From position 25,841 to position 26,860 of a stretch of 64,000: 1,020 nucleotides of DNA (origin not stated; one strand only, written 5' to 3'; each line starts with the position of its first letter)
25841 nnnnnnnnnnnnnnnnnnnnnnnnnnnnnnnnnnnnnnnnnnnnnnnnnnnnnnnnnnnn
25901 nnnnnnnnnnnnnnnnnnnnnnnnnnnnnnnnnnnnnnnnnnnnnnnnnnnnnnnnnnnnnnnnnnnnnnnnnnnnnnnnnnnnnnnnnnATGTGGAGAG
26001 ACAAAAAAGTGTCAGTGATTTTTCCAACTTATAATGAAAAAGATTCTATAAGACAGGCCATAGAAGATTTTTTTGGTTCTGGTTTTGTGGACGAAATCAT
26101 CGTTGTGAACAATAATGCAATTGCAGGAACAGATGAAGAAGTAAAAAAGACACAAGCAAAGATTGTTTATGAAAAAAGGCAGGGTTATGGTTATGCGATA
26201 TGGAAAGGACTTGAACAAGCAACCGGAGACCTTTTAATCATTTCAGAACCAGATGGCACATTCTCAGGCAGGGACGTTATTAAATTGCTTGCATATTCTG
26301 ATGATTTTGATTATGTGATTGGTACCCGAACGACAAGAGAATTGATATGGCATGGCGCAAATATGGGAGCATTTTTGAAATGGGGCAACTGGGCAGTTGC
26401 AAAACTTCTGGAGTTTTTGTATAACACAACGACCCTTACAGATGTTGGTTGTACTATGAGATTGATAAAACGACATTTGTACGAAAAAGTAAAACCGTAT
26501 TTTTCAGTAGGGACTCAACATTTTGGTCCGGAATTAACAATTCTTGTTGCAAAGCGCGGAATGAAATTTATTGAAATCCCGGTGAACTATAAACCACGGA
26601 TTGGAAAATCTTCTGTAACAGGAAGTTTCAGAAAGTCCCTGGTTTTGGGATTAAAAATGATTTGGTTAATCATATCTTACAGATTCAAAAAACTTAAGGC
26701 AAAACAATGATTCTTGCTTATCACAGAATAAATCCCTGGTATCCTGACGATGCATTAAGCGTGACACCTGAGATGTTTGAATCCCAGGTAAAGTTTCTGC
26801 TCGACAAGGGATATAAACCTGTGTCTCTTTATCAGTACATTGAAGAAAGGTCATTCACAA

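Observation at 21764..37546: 16-gene co-directional operon built from five polyprenyl-phosphate-sugar-synthase-like GT2s and four GT-C membrane transferases, with no flippase, polymerase, exporter or priming transferase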

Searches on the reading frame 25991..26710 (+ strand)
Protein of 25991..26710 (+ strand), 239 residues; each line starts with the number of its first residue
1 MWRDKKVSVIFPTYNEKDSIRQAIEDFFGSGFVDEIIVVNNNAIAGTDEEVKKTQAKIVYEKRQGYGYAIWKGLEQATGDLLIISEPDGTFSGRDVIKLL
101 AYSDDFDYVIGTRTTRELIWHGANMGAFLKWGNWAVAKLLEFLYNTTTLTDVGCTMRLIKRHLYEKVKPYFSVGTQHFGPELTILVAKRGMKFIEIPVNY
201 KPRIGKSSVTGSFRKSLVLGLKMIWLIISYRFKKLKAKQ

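Call 3: search_protein_families(library=pfam, proteins=[window:25991-26710:+], max_evalue=0.01)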
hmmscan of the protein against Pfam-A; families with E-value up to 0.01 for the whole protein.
window:25991-26710:+ (239 aa): 1 family
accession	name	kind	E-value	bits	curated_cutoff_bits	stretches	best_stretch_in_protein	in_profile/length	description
PF00535.33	Glycos_transf_2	-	3.6e-18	66.5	23.3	1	8-167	1-167/168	Glycosyl transferase family 2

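Call 6: search_protein_families(library=ncbifam, proteins=[window:25991-26710:+], max_evalue=0.001)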
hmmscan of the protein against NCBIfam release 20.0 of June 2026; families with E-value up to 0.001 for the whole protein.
window:25991-26710:+ (239 aa): 11 families
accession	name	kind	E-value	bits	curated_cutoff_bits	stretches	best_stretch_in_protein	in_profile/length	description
TIGR04182.1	glyco_TIGR04182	equivalog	2.7e-22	79.5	325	1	6-208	1-198/293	S-layer glycoprotein N-glycosyltransferase AglJ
NF041391.1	DPhHxTase_Halo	equivalog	7e-17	61.1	375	1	13-208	3-191/213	dolichyl-phosphate hexose transferase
NF007986.1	PRK10714.1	equivalog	1.4e-08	34.2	529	1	5-203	6-203/316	undecaprenyl-phosphate 4-deoxy-4-formamido-L-arabinose transferase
NF058614.1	PPMAGASynPpgS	equivalog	2.5e-08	33.6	370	1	7-199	2-195/226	polyprenyl-phospho-N-acetylgalactosaminyl synthase PpgS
NF010496.0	PRK13915.1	equivalog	3.3e-08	33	262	1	4-84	30-122/307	glucosyl-3-phosphoglycerate synthase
TIGR04283.1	glyco_like_mftF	equivalog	5.9e-07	29.3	182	1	7-84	1-78/221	TIGR04283 family arsenosugar biosynthesis glycosyltransferase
NF038302.1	EPS_HpsE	equivalog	1.8e-05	23.9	300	1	7-82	3-90/307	hormogonium polysaccharide biosynthesis glycosyltransferase HpsE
TIGR03937.1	PgaC_IcaA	equivalog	2.2e-05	23.6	422.3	1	5-88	45-135/407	poly-beta-1,6-N-acetyl-D-glucosamine synthase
NF045692.1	OglycostaseCruG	equivalog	0.00016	20.7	600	1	6-57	42-94/386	2'-O-glycosyltransferase CruG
NF050050.1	ProtGlycPglI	equivalog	0.00018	21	500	1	6-98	3-103/306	GalNAc(5)-diNAcBac-PP-undecaprenol beta-1,3-glucosyltransferase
NF047683.1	TeichurnBiosyTuaG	equivalog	0.00032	20.4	400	1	4-125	5-133/252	teichuronic acid biosynthesis protein TuaG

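Call 55: find_homologous_proteins(query=window:25991-26710:+, max_evalue=0.00001)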
Query window:25991-26710:+ (239 aa): 7761 proteins with E <= 0.00001 among 8000 candidates; the best 120 are listed.
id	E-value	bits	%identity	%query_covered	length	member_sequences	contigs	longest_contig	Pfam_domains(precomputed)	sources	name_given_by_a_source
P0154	1.8e-146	504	93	100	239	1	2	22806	PF00535.33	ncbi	ncbi:MAG: glycosyltransferase family 2 protein [Candidatus Ratteibacteria bacterium]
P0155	2.8e-142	490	89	100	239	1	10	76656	PF00535.33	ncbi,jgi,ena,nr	ncbi:MAG TPA: glycosyltransferase family 2 protein [bacterium]|nr:glycosyltransferase family 2 prote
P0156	1.1e-141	488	89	99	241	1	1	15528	PF00535.33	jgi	-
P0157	4.2e-141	486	88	99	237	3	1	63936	PF00535.33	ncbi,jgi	-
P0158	7.2e-137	472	84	100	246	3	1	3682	PF00535.33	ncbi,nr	ncbi:MAG: glycosyltransferase family 2 protein [Candidatus Omnitrophica bacterium]|nr:glycosyltransf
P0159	1.1e-136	472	85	99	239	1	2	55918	PF00535.33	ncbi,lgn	-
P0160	2.3e-136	471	85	99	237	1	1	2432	PF00535.33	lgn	-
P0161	8.6e-136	469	85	100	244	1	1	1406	PF00535.33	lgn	-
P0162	2.7e-135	467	86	100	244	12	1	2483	PF00535.33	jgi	-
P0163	4.1e-135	467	84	100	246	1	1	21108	PF00535.33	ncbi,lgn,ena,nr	ncbi:MAG: glycosyltransferase family 2 protein [Candidatus Omnitrophica bacterium]|nr:glycosyltransf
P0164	6.6e-135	466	84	99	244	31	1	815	PF00535.33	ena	-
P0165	1.5e-134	465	85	99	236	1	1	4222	PF00535.33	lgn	-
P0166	3.8e-133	460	83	100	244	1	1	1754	PF00535.33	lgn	-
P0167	4.2e-133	460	83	99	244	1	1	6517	PF00535.33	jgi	-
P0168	4.4e-133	460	83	100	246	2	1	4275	PF00535.33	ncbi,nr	ncbi:MAG: glycosyltransferase family 2 protein [Candidatus Omnitrophica bacterium]|nr:glycosyltransf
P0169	1.3e-131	455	83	95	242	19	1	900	PF00535.33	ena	-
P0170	4.3e-131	454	83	99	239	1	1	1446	PF00535.33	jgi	-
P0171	2.1e-130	451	81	99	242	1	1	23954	PF00535.33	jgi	jgi:glycosyltransferase involved in cell wall biosynthesis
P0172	2.7e-130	451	81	99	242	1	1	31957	PF00535.33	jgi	jgi:glycosyltransferase involved in cell wall biosynthesis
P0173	3.4e-130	451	81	99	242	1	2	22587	PF00535.33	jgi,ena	jgi:glycosyltransferase involved in cell wall biosynthesis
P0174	4.8e-130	450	80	100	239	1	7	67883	PF00535.33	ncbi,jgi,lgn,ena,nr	ncbi:MAG TPA: glycosyltransferase family 2 protein [bacterium]|nr:glycosyltransferase family 2 prote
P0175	6.2e-130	450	81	99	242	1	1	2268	PF00535.33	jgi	jgi:glycosyltransferase involved in cell wall biosynthesis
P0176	6.8e-129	446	81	99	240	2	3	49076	PF00535.33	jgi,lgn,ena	jgi:glycosyltransferase involved in cell wall biosynthesis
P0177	1.1e-128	446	79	100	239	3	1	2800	PF00535.33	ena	-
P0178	2.4e-128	445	80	100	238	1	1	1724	PF00535.33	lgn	-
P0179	5.0e-128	444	80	100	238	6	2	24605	PF00535.33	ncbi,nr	ncbi:MAG: glycosyltransferase family 2 protein [Candidatus Omnitrophica bacterium]|nr:glycosyltransf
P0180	9.7e-128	443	78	98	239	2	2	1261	PF00535.33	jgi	-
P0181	1.0e-127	443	79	100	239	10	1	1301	PF00535.33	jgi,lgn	-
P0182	1.2e-127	442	81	98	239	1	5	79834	PF00535.33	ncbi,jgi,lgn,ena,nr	ncbi:MAG TPA: glycosyltransferase family 2 protein [bacterium]|nr:glycosyltransferase family 2 prote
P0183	1.3e-127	442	81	98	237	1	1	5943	PF00535.33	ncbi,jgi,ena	-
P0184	2.0e-127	442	79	98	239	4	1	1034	PF00535.33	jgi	jgi:glycosyltransferase involved in cell wall biosynthesis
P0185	2.1e-127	442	80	99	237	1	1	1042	PF00535.33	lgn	-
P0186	4.9e-127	440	80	100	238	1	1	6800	PF00535.33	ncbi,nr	ncbi:MAG: glycosyltransferase family 2 protein [Candidatus Omnitrophica bacterium]|nr:glycosyltransf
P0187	1.5e-126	439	79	99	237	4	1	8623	PF00535.33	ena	-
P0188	4.0e-126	437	79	100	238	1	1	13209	PF00535.33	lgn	-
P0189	6.8e-126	437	80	98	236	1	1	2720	PF00535.33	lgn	-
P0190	1.4e-125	436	80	99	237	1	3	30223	PF00535.33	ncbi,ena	ncbi:MAG: glycosyltransferase family 2 protein [Candidatus Ratteibacteria bacterium]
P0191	2.3e-125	435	79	98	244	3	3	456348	PF00535.33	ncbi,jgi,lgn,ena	ncbi:MAG: glycosyltransferase family 2 protein [Candidatus Ratteibacteria bacterium]|jgi:glycosyltra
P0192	1.2e-124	432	85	92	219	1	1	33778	PF00535.33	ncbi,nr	ncbi:MAG: glycosyltransferase family 2 protein [Candidatus Omnitrophica bacterium]|nr:glycosyltransf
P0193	2.8e-124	431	79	99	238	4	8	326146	PF00535.33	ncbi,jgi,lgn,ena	jgi:glycosyltransferase involved in cell wall biosynthesis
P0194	3.1e-124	431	78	100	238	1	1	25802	PF00535.33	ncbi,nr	ncbi:MAG: glycosyltransferase family 2 protein [Candidatus Omnitrophica bacterium]|nr:glycosyltransf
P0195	1.1e-123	429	77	97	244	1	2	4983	PF00535.33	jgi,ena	-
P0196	1.7e-123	429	79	98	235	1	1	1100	PF00535.33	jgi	jgi:glycosyltransferase involved in cell wall biosynthesis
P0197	9.0e-122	423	79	97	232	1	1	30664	PF00535.33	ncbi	ncbi:MAG: glycosyltransferase family 2 protein [Candidatus Ratteibacteria bacterium]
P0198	1.3e-121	423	78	95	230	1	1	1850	PF00535.33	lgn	-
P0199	7.8e-120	417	74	100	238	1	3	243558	PF00535.33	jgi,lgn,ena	-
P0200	6.5e-115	401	71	100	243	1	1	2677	PF00535.33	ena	-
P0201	1.6e-113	396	84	84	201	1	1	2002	PF00535.33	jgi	-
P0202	3.3e-113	395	70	100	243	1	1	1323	PF00535.33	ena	-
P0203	7.9e-112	391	72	100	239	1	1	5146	PF00535.33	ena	-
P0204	8.0e-111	387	71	100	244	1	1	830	PF00535.33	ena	-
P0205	7.1e-110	384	72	97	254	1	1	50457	PF00535.33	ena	-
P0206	8.0e-109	381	69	98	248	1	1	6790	PF00535.33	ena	-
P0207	1.3e-108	380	70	97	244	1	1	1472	PF00535.33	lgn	-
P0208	1.5e-108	380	71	97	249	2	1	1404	PF00535.33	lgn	-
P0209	1.8e-108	380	70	97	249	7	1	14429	PF00535.33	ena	-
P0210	2.3e-108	379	76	90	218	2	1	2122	PF00535.33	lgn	-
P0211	2.4e-108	379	68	100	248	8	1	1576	PF00535.33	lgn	-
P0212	3.2e-108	379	69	97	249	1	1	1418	PF00535.33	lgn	-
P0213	5.4e-108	378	72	98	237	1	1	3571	PF00535.33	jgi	jgi:glycosyltransferase involved in cell wall biosynthesis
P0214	1.0e-107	377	70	97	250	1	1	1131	PF00535.33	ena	-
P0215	1.1e-107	377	69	97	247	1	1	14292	PF00535.33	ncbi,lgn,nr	ncbi:MAG: glycosyltransferase family 2 protein [Candidatus Hydrogenedentes bacterium]|nr:glycosyltra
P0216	2.6e-107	376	70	100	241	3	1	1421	PF00535.33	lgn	-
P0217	2.9e-107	376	69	98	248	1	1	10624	PF00535.33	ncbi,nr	ncbi:MAG: glycosyltransferase family 2 protein [Candidatus Hydrogenedentes bacterium]|nr:glycosyltra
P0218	3.2e-107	375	70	97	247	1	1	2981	PF00535.33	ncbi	-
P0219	5.1e-107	375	69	97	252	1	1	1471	PF00535.33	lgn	-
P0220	7.0e-107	374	71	97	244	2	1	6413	PF00535.33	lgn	-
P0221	7.2e-107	374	69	97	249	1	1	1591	PF00535.33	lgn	-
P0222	8.4e-107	374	68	100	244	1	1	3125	PF00535.33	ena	-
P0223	1.0e-106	374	69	98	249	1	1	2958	PF00535.33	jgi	jgi:glycosyltransferase involved in cell wall biosynthesis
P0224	1.2e-106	374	68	98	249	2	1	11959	PF00535.33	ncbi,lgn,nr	ncbi:MAG: glycosyltransferase family 2 protein [Candidatus Hydrogenedentes bacterium]|nr:glycosyltra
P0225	1.2e-106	374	69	97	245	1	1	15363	PF00535.33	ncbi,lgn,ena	-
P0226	1.2e-106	374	70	97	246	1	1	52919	PF00535.33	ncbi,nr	ncbi:MAG: glycosyltransferase family 2 protein [Candidatus Hydrogenedentes bacterium]|nr:glycosyltra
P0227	1.7e-106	373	68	97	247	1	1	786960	PF00535.33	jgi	jgi:glycosyltransferase involved in cell wall biosynthesis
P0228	1.9e-106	373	67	100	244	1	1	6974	PF00535.33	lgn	-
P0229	2.7e-106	372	69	97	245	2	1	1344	PF00535.33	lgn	-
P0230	2.7e-106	372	69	97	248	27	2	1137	PF00535.33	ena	-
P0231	3.2e-106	372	69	97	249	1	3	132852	PF00535.33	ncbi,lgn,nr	ncbi:MAG: glycosyltransferase family 2 protein [Candidatus Hydrogenedentes bacterium]|nr:glycosyltra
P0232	3.2e-106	372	69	97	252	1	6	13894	PF00535.33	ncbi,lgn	ncbi:MAG: hypothetical protein AMXMBFR4_19950 [Candidatus Hydrogenedentota bacterium]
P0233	3.5e-106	372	69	97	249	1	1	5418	PF00535.33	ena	-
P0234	3.7e-106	372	68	97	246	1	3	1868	PF00535.33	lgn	-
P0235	4.1e-106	372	70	97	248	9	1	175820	PF00535.33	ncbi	-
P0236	4.9e-106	372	69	97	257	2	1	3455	PF00535.33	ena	-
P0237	5.7e-106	371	67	97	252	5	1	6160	PF00535.33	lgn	-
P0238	5.9e-106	371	69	97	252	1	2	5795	PF00535.33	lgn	-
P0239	6.4e-106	371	68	98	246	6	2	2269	PF00535.33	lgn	-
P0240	7.3e-106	371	67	97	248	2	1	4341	PF00535.33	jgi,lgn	jgi:glycosyltransferase involved in cell wall biosynthesis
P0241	7.5e-106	371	69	97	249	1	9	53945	PF00535.33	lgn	-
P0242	9.8e-106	371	68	97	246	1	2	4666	PF00535.33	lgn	-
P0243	1.0e-105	371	67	98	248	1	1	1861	PF00535.33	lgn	-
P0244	1.2e-105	370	67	97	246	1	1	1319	PF00535.33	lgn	-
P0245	1.4e-105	370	68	98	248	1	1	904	PF00535.33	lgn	-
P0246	1.4e-105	370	69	98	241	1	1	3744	PF00535.33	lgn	-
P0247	1.6e-105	370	69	97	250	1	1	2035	PF00535.33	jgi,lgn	jgi:glycosyltransferase involved in cell wall biosynthesis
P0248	1.9e-105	370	69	97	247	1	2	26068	PF00535.33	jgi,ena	-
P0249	2.2e-105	369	68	97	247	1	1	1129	PF00535.33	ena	-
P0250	2.5e-105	369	69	97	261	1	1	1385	PF00535.33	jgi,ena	-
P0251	2.7e-105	369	69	97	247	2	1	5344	PF00535.33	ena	-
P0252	3.0e-105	369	70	97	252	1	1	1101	PF00535.33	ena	-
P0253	3.0e-105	369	67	98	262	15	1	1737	PF00535.33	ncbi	-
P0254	3.6e-105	369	68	97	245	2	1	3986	PF00535.33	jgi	-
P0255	3.6e-105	369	67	97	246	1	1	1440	PF00535.33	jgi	-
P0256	3.8e-105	369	69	97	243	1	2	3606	PF00535.33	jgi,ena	-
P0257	3.9e-105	369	68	97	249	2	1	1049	PF00535.33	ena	-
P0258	4.0e-105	369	69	97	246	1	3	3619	PF00535.33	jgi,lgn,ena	-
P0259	4.1e-105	369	68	98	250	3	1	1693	PF00535.33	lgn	-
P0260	4.6e-105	368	70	97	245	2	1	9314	PF00535.33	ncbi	ncbi:MAG: glycosyltransferase family 2 protein [Candidatus Hydrogenedentota bacterium]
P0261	4.7e-105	368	69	97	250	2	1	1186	PF00535.33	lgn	-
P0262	5.3e-105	368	67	97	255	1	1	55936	PF00535.33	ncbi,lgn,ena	-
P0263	5.9e-105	368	68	97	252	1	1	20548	PF00535.33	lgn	-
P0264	6.6e-105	368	68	97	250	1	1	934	PF00535.33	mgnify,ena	mgnify:CR=1 FL=1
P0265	6.6e-105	368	69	97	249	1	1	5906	PF00535.33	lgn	-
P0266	6.7e-105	368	69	98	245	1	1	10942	PF00535.33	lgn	-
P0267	7.1e-105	368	68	97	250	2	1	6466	PF00535.33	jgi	jgi:glycosyltransferase involved in cell wall biosynthesis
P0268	7.2e-105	368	67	97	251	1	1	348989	PF00535.33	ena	-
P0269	1.1e-104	367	68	97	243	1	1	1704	PF00535.33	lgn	-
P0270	1.3e-104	367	67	98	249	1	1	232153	PF00535.33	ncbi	ncbi:MAG: hypothetical protein AMXMBFR84_10520 [Candidatus Hydrogenedentota bacterium]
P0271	1.6e-104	367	69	100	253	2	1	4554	PF00535.33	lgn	-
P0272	2.3e-104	366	68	97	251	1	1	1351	PF00535.33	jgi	jgi:glycosyltransferase involved in cell wall biosynthesis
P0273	2.4e-104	366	68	98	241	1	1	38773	PF00535.33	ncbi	ncbi:MAG: glycosyltransferase family 2 protein [Nitrospirota bacterium]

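Call 56: find_encoding_contigs(protein=P0270, flank=6000, max_places=1)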
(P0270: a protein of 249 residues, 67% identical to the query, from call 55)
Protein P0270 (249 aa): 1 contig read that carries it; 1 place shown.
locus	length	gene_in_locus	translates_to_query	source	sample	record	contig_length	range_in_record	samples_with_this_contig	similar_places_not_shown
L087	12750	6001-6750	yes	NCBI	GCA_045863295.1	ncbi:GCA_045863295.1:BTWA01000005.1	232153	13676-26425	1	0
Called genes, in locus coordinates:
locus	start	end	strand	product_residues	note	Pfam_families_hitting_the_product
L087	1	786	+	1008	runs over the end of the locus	PF23500:DUF7133, PF13646:HEAT_2 (weak), PF00034:Cytochrom_C (faint)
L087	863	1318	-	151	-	PF01668:SmpB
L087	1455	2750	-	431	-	PF04052:TolB_N, PF26549:Tricorn_N, PF26550:Tricorn_2nd, PF26549:Tricorn_N, PF07676:PD40, PF26549:Tricorn_N, PF26550:Tricorn_2nd, PF07676:PD40, +7 more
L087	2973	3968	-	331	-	PF13103:TonB_2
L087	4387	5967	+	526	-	PF13231:PMT_2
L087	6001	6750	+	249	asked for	PF00535:Glycos_transf_2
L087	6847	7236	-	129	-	PF13366:PDDEXK_3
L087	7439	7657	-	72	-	PF10049:DUF2283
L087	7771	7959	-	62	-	-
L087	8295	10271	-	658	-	PF09848:SLFN-g3_helicase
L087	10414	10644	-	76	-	-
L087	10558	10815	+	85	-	-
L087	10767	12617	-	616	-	PF04542:Sigma70_r2, PF08281:Sigma70_r4_2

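Call 57: find_encoding_contigs(protein=P0273, flank=6000, max_places=1)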
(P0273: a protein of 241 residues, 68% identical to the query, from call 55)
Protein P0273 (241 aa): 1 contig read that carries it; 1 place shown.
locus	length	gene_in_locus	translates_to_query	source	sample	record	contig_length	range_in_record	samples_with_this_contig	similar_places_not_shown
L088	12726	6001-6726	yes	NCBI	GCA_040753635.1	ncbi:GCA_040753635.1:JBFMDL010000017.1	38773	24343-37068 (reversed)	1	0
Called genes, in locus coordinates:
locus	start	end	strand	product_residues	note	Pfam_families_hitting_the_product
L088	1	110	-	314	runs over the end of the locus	PF00535:Glycos_transf_2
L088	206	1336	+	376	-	PF01041:DegT_DnrJ_EryC1, PF01053:Cys_Met_Meta_PP (weak), PF00155:Aminotran_1_2 (weak), PF01212:Beta_elim_lyase (weak)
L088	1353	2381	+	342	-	PF01073:3Beta_HSD, PF01370:Epimerase, PF02719:Polysacc_synt_2, PF04321:RmlD_sub_bind (weak), PF07993:NAD_binding_4, PF16363:GDP_Man_Dehyd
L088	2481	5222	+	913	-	PF00005:ABC_tran (faint), PF02463:SMC_N (faint), PF13191:AAA_16 (faint), PF13304:AAA_21 (faint), PF13555:AAA_29 (faint), PF20703:nSTAND1 (faint), PF17760:UvrA_inter, PF17755:UvrA_DNA-bind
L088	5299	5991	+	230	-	PF01209:Ubie_methyltran, PF03848:TehB (weak), PF13489:Methyltransf_23 (weak), PF13847:Methyltransf_31, PF08241:Methyltransf_11, PF08242:Methyltransf_12, PF13649:Methyltransf_25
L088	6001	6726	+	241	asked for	PF00535:Glycos_transf_2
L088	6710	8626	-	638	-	-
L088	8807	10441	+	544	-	PF00496:SBP_bac_5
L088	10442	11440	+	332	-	PF19300:BPD_transp_1_N, PF00528:BPD_transp_1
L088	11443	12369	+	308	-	PF12911:OppC_N, PF00528:BPD_transp_1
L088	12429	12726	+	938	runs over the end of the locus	PF03710:GlnE, PF08335:GlnD_UR_UTase, PF03710:GlnE, PF08335:GlnD_UR_UTase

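Call 68: find_encoding_contigs(protein=P0227, flank=5000, max_places=1)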
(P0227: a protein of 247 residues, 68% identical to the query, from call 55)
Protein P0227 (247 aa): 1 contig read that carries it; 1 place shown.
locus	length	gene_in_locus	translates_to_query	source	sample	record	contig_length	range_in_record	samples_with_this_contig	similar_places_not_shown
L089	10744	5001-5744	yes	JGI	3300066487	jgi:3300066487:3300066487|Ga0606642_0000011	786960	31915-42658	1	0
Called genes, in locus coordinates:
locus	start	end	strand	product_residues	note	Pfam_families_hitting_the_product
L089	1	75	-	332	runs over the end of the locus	PF00670:AdoHcyase_NAD (weak), PF02826:2-Hacid_dh_C, PF03807:F420_oxidored (weak), PF07991:KARI_N, PF01450:KARI_C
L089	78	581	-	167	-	PF01842:ACT, PF22629:ACT_AHAS_ss, PF13710:ACT_5, PF10369:ALS_ss_C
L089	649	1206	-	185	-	PF01195:Pept_tRNA_hydro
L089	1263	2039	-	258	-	-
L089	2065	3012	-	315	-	PF13793:Pribosyltran_N, PF00156:Pribosyltran, PF14572:Pribosyl_synth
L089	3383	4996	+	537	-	PF13231:PMT_2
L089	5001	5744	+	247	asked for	PF00535:Glycos_transf_2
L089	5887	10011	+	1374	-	PF08447:PAS_3, PF08448:PAS_4 (weak), PF00989:PAS, PF08448:PAS_4, PF13426:PAS_9, PF08447:PAS_3, PF00512:HisKA, PF02518:HATPase_c, +1 more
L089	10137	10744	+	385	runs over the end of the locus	PF14306:PUA_2, PF01747:ATP-sulfurylase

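Call 69: find_encoding_contigs(protein=P0268, flank=5000, max_places=1)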
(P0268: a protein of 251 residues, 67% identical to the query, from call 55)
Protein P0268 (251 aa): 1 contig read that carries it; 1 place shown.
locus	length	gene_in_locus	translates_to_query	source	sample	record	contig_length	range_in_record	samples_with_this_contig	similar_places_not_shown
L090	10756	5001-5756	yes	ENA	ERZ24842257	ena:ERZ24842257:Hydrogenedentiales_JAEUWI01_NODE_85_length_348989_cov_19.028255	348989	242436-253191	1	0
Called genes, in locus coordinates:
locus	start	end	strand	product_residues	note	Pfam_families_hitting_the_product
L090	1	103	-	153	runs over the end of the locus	PF01668:SmpB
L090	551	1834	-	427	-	PF04052:TolB_N, PF26550:Tricorn_2nd, PF26549:Tricorn_N, PF26549:Tricorn_N, PF07676:PD40, PF26550:Tricorn_2nd, PF07676:PD40 (weak), PF26549:Tricorn_N, +5 more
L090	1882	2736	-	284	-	-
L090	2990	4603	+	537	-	PF13231:PMT_2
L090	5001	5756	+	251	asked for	PF00535:Glycos_transf_2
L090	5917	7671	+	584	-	PF01807:Zn_ribbon_DnaG, PF08275:DNAG_N, PF01751:Toprim, PF13155:Toprim_2, PF13362:Toprim_3, PF13662:Toprim_4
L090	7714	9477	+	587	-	PF03979:Sigma70_r1_1, PF00140:Sigma70_r1_2, PF04542:Sigma70_r2, PF04539:Sigma70_r3, PF04545:Sigma70_r4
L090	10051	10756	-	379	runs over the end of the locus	PF11949:DUF3466 (weak)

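Call 76: search_solved_structures(query=window:25991-26710:+, max_evalue=0.01)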
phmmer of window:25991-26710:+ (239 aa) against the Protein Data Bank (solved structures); distinct sequences matched with E-value up to 0.01: 13.
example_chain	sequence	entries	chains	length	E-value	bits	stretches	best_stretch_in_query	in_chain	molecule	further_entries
9hwj_A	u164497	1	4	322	9.2e-09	38.3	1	5-208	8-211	Undecaprenyl-phosphate 4-deoxy-4-formamido-L-arabinose transferase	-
5mlz_A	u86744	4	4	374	1.2e-06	31.4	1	3-114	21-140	Dolichol monophosphate mannose synthase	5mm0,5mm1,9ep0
9bhc_C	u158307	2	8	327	4.7e-06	29.4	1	5-204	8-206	Undecaprenyl-phosphate 4-deoxy-4-formamido-L-arabinose transferase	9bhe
8vxh_A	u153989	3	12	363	6.5e-06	29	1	5-203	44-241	Undecaprenyl-phosphate 4-deoxy-4-formamido-L-arabinose transferase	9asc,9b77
6yv7_B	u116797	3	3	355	7.2e-05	25.6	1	6-97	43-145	Glycosyl transferase, family 2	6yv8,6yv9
6yv7_A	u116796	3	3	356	7.2e-05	25.6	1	6-97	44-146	Glycosyl transferase, family 2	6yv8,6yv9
4y6n_A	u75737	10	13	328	0.00063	22.5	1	5-88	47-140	Glucosyl-3-phosphoglycerate synthase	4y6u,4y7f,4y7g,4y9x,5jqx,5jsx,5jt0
3e25_A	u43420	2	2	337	0.00067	22.4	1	5-88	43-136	Putative uncharacterized protein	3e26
4ddz_A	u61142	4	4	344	0.0007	22.4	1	5-88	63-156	GLUCOSYL-3-PHOSPHOGLYCERATE SYNTHASE (GpgS) | Glucosyl-3-phosphoglycerate synthase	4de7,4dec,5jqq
3ckj_A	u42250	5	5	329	0.00083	22.1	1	5-88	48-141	Putative uncharacterized protein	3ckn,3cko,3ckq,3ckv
7pdo_A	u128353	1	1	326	0.0021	20.8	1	5-88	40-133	Glucosyl-3-phosphoglycerate synthase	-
7p5l_A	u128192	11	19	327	0.0021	20.8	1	5-88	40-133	Glucosyl-3-phosphoglycerate synthase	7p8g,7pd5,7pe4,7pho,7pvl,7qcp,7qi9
3bcv_A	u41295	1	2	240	0.0067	19.1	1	5-89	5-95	Putative glycosyltransferase protein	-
